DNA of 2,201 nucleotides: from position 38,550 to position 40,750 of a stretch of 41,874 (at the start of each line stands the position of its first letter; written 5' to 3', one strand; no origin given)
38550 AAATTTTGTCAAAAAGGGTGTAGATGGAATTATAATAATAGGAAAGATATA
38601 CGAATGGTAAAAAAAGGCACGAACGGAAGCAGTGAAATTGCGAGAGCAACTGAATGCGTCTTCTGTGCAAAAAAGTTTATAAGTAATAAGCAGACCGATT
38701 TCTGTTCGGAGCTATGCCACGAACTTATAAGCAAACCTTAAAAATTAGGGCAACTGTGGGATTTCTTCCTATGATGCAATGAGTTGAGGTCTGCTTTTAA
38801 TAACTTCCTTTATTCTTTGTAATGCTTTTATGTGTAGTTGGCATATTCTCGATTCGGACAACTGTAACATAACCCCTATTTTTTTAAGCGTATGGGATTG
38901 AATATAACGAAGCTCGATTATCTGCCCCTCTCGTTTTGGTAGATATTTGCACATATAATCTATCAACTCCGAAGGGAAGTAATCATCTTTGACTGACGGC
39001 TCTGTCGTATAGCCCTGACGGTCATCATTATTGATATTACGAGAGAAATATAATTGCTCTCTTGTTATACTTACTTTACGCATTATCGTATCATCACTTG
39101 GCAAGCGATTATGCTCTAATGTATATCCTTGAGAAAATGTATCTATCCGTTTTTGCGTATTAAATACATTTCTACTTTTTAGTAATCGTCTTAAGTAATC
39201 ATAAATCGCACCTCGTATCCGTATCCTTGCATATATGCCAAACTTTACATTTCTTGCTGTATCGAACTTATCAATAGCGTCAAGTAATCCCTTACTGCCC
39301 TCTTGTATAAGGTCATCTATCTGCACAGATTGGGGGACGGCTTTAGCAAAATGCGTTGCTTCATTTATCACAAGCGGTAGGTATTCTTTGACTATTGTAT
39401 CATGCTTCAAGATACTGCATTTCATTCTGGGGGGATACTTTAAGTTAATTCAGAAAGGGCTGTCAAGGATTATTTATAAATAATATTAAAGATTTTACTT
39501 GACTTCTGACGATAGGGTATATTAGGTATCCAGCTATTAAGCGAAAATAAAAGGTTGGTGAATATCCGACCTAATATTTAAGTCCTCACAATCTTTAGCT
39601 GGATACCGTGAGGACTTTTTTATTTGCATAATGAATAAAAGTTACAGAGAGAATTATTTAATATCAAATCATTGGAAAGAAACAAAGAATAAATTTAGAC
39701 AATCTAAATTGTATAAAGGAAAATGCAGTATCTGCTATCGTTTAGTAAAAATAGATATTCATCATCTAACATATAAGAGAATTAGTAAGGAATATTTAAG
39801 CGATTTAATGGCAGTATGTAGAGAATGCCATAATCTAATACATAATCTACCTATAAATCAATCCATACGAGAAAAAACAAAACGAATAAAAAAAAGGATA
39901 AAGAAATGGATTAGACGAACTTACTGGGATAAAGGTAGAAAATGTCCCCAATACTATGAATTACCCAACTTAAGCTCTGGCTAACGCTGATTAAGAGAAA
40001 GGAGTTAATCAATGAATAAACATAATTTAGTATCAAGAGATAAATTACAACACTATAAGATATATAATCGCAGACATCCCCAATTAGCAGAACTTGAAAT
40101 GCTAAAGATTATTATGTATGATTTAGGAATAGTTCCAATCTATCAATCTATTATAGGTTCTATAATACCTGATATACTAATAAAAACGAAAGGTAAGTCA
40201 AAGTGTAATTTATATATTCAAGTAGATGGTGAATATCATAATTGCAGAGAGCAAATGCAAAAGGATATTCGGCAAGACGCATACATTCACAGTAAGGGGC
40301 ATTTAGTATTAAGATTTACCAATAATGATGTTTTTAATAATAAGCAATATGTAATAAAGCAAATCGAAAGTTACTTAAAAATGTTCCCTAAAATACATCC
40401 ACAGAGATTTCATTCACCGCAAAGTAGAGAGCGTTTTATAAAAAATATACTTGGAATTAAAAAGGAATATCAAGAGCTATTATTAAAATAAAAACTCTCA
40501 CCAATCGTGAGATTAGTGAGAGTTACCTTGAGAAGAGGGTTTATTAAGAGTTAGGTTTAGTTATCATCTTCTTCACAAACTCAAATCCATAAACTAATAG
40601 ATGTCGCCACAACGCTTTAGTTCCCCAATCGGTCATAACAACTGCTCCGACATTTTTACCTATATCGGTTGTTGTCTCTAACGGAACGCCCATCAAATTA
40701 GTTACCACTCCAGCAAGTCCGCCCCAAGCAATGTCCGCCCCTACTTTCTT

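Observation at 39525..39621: Leader element E3: third copy, in front of the HNH / DUF559 pair and divergent from the sigma-factor gene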

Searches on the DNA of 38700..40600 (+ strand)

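Call 11: search_dna_similar(query=window:38700-40600:+, collection=phages, mode=distant, max_rows=20)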
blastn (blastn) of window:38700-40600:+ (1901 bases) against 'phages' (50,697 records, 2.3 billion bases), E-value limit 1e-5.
Records with a match: 1; places in all: 1; records where one place covers at least 80% of the query: 0.
Best place of each record, by identity: 60-80% 1.
By first word of the organism name: Bacteriophage 1.
By host as written in the record: - 1.
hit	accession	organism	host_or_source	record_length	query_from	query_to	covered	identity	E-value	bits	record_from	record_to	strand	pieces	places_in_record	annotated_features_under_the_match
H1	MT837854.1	Bacteriophage sp.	human fecal samples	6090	490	582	5%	75.5%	7e-6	60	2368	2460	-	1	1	record has no annotation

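Call 42: search_rna_families(source=window, start=39400, end=39700, threshold=evalue, max_evalue=10, show_alignments=2)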
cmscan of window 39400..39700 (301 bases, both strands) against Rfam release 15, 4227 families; matches with E-value up to 10: 11.
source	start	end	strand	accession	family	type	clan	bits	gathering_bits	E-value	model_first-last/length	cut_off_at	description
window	39547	39629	+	RF00242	ctRNA_pT181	Gene; antisense;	-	24.6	56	0.34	1-94/94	no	ctRNA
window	39565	39598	-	RF01641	ceN53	Gene; snRNA; snoRNA; CD-box;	-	16.2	50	1.2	37-70/74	no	Caenorhabditis snoRNA ceN53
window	39580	39615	-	RF03218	mir-3015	Gene; miRNA;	-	16.2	59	1.8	1-57/57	no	mir-3015 microRNA precursor family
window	39469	39621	+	RF00515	PyrR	Cis-reg;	-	16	54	7.8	1-115/115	no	PyrR binding site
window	39582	39658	-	RF02822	Srn266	Gene; sRNA;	-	15.9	63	3.7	1-112/112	no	Streptococcus RNA 266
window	39415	39536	-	RF02510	PYLIS_3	Cis-reg;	-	15.6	38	0.47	1-100/100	no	Pyrrolysine insertion sequence mttB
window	39655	39691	-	RF02372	PyrC_leader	Cis-reg; leader;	-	15.6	50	6.6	1-50/50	no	PyrC leader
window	39582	39617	+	RF03218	mir-3015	Gene; miRNA;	-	14.2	59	5.8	1-57/57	no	mir-3015 microRNA precursor family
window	39568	39629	-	RF03719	mir-3914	Gene; miRNA;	-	13.9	97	6.4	1-95/95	no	mir-3914 microRNA precursor family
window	39485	39630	+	RF00557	L10_leader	Cis-reg; leader;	-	13.2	44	7.1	1-138/138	no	Ribosomal protein L10 leader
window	39405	39511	+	RF01505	Afu_264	Gene; snRNA; snoRNA; CD-box;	-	12.6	40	5.4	1-103/103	no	A. fumigatus snoRNA Afu_264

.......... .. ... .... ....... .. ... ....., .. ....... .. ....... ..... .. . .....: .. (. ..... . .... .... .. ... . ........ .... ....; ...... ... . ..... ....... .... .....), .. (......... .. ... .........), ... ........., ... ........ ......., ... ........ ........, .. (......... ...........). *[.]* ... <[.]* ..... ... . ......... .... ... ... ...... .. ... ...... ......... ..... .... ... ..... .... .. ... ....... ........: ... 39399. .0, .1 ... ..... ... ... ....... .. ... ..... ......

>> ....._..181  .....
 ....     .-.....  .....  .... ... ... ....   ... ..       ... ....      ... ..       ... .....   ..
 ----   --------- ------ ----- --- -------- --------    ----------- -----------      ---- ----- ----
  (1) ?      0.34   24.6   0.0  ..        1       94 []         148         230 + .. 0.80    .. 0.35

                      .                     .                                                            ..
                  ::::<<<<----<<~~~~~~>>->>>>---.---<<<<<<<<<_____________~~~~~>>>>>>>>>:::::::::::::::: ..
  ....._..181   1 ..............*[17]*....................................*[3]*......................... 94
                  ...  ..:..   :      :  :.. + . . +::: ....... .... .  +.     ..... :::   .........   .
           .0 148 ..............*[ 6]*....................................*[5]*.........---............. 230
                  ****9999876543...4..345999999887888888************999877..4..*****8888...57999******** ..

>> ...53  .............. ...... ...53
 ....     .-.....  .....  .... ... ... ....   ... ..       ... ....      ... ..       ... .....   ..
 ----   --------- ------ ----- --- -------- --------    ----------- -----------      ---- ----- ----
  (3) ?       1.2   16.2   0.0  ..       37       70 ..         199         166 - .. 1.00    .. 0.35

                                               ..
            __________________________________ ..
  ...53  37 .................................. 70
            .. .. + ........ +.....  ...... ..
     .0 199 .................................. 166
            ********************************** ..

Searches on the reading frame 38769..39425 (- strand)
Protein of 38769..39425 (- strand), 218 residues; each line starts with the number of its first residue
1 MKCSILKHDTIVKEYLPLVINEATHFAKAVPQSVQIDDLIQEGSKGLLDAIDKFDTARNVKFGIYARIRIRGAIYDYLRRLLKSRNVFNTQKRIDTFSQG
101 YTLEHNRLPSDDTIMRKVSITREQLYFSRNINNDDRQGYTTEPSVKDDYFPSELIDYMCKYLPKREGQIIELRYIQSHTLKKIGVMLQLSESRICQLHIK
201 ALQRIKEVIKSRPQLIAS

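Call 12: search_protein_families(library=pfam, proteins=[window:38769-39425:-], max_evalue=0.01)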
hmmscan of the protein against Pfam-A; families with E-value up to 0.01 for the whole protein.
window:38769-39425:- (218 aa): 3 families
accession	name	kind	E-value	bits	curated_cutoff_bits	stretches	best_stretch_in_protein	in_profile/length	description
PF04542.20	Sigma70_r2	-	1.3e-15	57.3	24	1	12-80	2-67/71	Sigma-70 region 2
PF04545.22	Sigma70_r4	-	3.5e-13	49.3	24.1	1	162-207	5-50/50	Sigma-70, region 4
PF08281.18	Sigma70_r4_2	-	0.0022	18.1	25.7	1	157-194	6-43/54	Sigma-70, region 4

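Call 17: find_related_loci(query=window:38769-39425:-, collection=viral_contigs, flank=3000)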
Query window:38769-39425:- (218 aa) in viral_contigs; peptide patterns used: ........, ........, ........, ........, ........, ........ (x = any residue, [..] = any of these).
11 stretches matched a pattern, but none encodes a relative of the query by tblastn (E <= 1e-3).

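Call 19: find_encoding_contigs(protein=window:38769-39425:-, flank=3000, max_places=10)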
Protein window:38769-39425:- (218 aa): 23 contigs read that carry it; 4 places shown.
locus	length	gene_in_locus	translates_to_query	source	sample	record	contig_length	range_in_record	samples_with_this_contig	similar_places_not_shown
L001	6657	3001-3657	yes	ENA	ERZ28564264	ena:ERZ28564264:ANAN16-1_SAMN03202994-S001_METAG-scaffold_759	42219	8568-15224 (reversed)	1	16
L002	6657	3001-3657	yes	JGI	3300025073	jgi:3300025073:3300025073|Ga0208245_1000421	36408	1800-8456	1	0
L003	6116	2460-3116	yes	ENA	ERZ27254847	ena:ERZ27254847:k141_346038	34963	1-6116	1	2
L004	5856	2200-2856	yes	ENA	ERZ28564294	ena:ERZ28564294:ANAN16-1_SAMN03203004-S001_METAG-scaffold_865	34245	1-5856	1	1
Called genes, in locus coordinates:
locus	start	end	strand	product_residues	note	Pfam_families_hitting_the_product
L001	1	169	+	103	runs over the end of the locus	-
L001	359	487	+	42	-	-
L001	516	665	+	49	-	-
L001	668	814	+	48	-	-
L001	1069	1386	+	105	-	-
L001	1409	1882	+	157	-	-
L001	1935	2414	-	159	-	PF18741:MTES_1575 (weak), PF04480:DUF559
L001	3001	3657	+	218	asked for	PF04542:Sigma70_r2, PF04545:Sigma70_r4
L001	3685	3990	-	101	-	-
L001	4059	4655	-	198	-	PF01844:HNH (weak)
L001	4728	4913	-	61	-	-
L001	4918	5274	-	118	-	-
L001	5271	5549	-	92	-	-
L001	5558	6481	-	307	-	PF01145:Band_7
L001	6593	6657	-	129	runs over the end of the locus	-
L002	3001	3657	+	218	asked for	PF04542:Sigma70_r2, PF04545:Sigma70_r4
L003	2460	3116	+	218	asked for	PF04542:Sigma70_r2, PF04545:Sigma70_r4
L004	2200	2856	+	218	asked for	PF04542:Sigma70_r2, PF04545:Sigma70_r4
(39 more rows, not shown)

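Call 20: find_homologous_proteins(query=window:38769-39425:-)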
Query window:38769-39425:- (218 aa): 92 proteins with E <= 0.001 among 259 candidates.
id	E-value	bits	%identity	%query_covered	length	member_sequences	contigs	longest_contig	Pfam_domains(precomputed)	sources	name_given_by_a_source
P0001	9.3e-139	478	100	100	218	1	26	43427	PF04545.23,PF04542.21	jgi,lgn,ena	-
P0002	1.1e-114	399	85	100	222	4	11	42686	PF04545.23,PF04542.21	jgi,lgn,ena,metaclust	metaclust:\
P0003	6.5e-102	357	76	100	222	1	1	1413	PF04545.23,PF04542.21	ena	-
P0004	6.1e-23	100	33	92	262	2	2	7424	PF04545.23,PF04542.21,PF08281.19,PF04539.23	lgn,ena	-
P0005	7.8e-23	99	33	91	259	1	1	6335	PF04545.23,PF04542.21,PF08281.19,PF04539.23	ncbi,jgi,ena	jgi:RNA polymerase sigma factor FliA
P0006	7.9e-23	99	33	94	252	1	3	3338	PF04545.23,PF04542.21,PF08281.19,PF04539.23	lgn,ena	-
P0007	1.5e-22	98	28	94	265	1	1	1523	PF04545.23,PF04542.21,PF08281.19,PF04539.23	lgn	-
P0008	4.0e-22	97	35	89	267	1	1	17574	PF04545.23,PF04542.21,PF08281.19,PF04539.23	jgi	-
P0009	4.4e-22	97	32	93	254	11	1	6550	PF04545.23,PF04542.21,PF08281.19,PF04539.23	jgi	jgi:RNA polymerase sigma factor for flagellar operon FliA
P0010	4.7e-22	97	33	89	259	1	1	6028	PF04545.23,PF04542.21,PF08281.19,PF04539.23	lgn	-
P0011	5.2e-22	97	34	89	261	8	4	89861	PF04545.23,PF04542.21,PF08281.19,PF04539.23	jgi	-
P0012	6.2e-22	96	33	89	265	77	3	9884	PF04545.23,PF04542.21,PF08281.19,PF04539.23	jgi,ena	-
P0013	7.1e-22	96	32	91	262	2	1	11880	PF04545.23,PF04542.21,PF08281.19,PF04539.23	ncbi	ncbi:MAG: RNA polymerase sigma factor WhiG [Treponemataceae bacterium]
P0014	9.9e-22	96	33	89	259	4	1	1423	PF04545.23,PF04542.21,PF08281.19,PF04539.23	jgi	-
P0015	1.1e-21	95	32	89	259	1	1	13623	PF04545.23,PF04542.21,PF08281.19,PF04539.23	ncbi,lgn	ncbi:MAG: RNA polymerase sigma factor WhiG [Spirochaetota bacterium]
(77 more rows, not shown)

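Call 21: find_encoding_contigs(protein=P0002, flank=3000, max_places=10)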
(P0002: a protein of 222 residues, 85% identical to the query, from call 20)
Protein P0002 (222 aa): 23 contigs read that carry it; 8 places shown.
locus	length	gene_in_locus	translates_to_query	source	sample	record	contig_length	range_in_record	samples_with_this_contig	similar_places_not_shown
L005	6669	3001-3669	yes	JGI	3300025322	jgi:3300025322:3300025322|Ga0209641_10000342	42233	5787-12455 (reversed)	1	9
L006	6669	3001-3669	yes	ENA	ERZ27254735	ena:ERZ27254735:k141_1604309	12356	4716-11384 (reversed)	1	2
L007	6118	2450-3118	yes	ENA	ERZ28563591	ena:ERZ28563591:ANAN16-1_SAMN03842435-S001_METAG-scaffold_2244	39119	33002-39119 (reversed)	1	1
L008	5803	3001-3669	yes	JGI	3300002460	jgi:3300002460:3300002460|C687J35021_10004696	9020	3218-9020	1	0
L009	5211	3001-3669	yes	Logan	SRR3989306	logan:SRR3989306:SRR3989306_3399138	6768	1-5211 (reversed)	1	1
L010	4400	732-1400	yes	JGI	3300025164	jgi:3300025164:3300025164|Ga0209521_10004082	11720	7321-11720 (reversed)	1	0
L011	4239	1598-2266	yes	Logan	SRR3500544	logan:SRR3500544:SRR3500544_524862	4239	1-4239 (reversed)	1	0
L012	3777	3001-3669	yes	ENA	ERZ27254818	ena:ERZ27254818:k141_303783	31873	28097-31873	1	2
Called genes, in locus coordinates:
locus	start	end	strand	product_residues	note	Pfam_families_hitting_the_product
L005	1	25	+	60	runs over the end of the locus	-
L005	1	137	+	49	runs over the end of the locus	-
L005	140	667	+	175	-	-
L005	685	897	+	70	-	-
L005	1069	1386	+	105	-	-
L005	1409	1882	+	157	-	-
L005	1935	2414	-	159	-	PF18741:MTES_1575 (weak), PF04480:DUF559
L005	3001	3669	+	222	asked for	PF04542:Sigma70_r2, PF04545:Sigma70_r4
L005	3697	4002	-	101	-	-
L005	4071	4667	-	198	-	PF01844:HNH (weak)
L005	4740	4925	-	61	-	-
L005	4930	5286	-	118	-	-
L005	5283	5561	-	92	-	-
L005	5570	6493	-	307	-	PF01145:Band_7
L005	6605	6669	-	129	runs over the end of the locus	-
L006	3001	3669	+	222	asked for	PF04542:Sigma70_r2, PF04545:Sigma70_r4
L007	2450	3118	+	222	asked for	PF04542:Sigma70_r2, PF04545:Sigma70_r4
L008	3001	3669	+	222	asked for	PF04542:Sigma70_r2, PF04545:Sigma70_r4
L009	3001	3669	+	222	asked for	PF04542:Sigma70_r2, PF04545:Sigma70_r4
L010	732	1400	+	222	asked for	PF04542:Sigma70_r2, PF04545:Sigma70_r4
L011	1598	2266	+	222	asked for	PF04542:Sigma70_r2, PF04545:Sigma70_r4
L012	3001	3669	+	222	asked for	PF04542:Sigma70_r2, PF04545:Sigma70_r4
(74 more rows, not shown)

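Call 22: find_encoding_contigs(protein=P0003, flank=3000, max_places=10)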
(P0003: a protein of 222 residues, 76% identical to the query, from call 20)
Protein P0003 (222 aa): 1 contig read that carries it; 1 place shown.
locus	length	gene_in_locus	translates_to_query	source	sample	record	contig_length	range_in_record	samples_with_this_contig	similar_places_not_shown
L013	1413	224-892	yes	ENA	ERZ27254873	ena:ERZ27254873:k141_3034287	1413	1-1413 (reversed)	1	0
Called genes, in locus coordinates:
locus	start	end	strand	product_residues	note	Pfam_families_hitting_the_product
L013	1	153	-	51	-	?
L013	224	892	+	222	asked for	PF04542:Sigma70_r2, PF04545:Sigma70_r4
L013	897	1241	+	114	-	-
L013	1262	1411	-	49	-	?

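Call 81: search_protein_families(library=ncbifam, proteins=[window:38769-39425:-], max_evalue=0.001)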
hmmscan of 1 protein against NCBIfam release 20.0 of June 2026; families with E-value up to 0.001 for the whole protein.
window:38769-39425:- (218 aa): 49 families (the best 25 are shown)
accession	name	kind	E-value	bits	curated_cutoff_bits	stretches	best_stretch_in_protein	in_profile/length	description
NF005413.0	PRK06986.1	subfamily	4.3e-41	141.3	201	1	7-211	14-238/241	RNA polymerase sigma factor FliA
TIGR02479.1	FliA_WhiG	subfamily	1.6e-40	139.2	189.6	2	11-126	1-117/224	FliA/WhiG family RNA polymerase sigma factor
NF005809.0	PRK07670.1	equivalog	1.4e-33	116.5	326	2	9-126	26-144/255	FliA/WhiG family RNA polymerase sigma factor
NF004935.0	PRK06288.1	equivalog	2.4e-33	115.9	343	2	9-124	36-152/270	RNA polymerase sigma factor WhiG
TIGR02937.1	sigma70-ECF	superfamily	6.4e-23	81.2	42.9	1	9-207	4-163/165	sigma-70 family RNA polymerase sigma factor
TIGR02980.1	SigBFG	subfamily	3.5e-21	75.9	234.35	1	8-209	5-226/227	SigB/SigF/SigG family RNA polymerase sigma factor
NF004572.0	PRK05911.1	equivalog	7.1e-20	71.4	378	2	5-124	22-142/257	RNA polymerase sigma factor sigma-28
TIGR02393.1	RpoD_Cterm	equivalog_domain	7.8e-20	71.5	354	2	9-133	3-128/238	RNA polymerase sigma factor RpoD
NF005693.0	PRK07500.1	equivalog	4.5e-19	68.7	315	2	10-80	44-111/289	RNA polymerase factor sigma-32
NF004052.0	PRK05572.1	subfamily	1.5e-17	64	311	1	8-157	34-181/252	SigF/SigG family RNA polymerase sporulation sigma factor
NF005643.0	PRK07406.1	equivalog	2.9e-16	59.5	500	1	9-128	163-283/397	RNA polymerase sigma factor RpoD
TIGR02885.1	spore_sigF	equivalog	6.3e-16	58.9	321.45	1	8-134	13-139/231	RNA polymerase sporulation sigma factor SigF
TIGR02997.1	Sig70-cyanoRpoD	subfamily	7e-16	58.4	384.5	2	10-125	78-194/298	RNA polymerase sigma factor, RpoD/SigA family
NF009091.0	PRK12427.1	equivalog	1.1e-15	58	339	1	11-209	20-231/233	FliA/WhiG family RNA polymerase sigma factor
NF006071.0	PRK08215.1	equivalog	1.7e-15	57.3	372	1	9-130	40-161/258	RNA polymerase sporulation sigma factor SigG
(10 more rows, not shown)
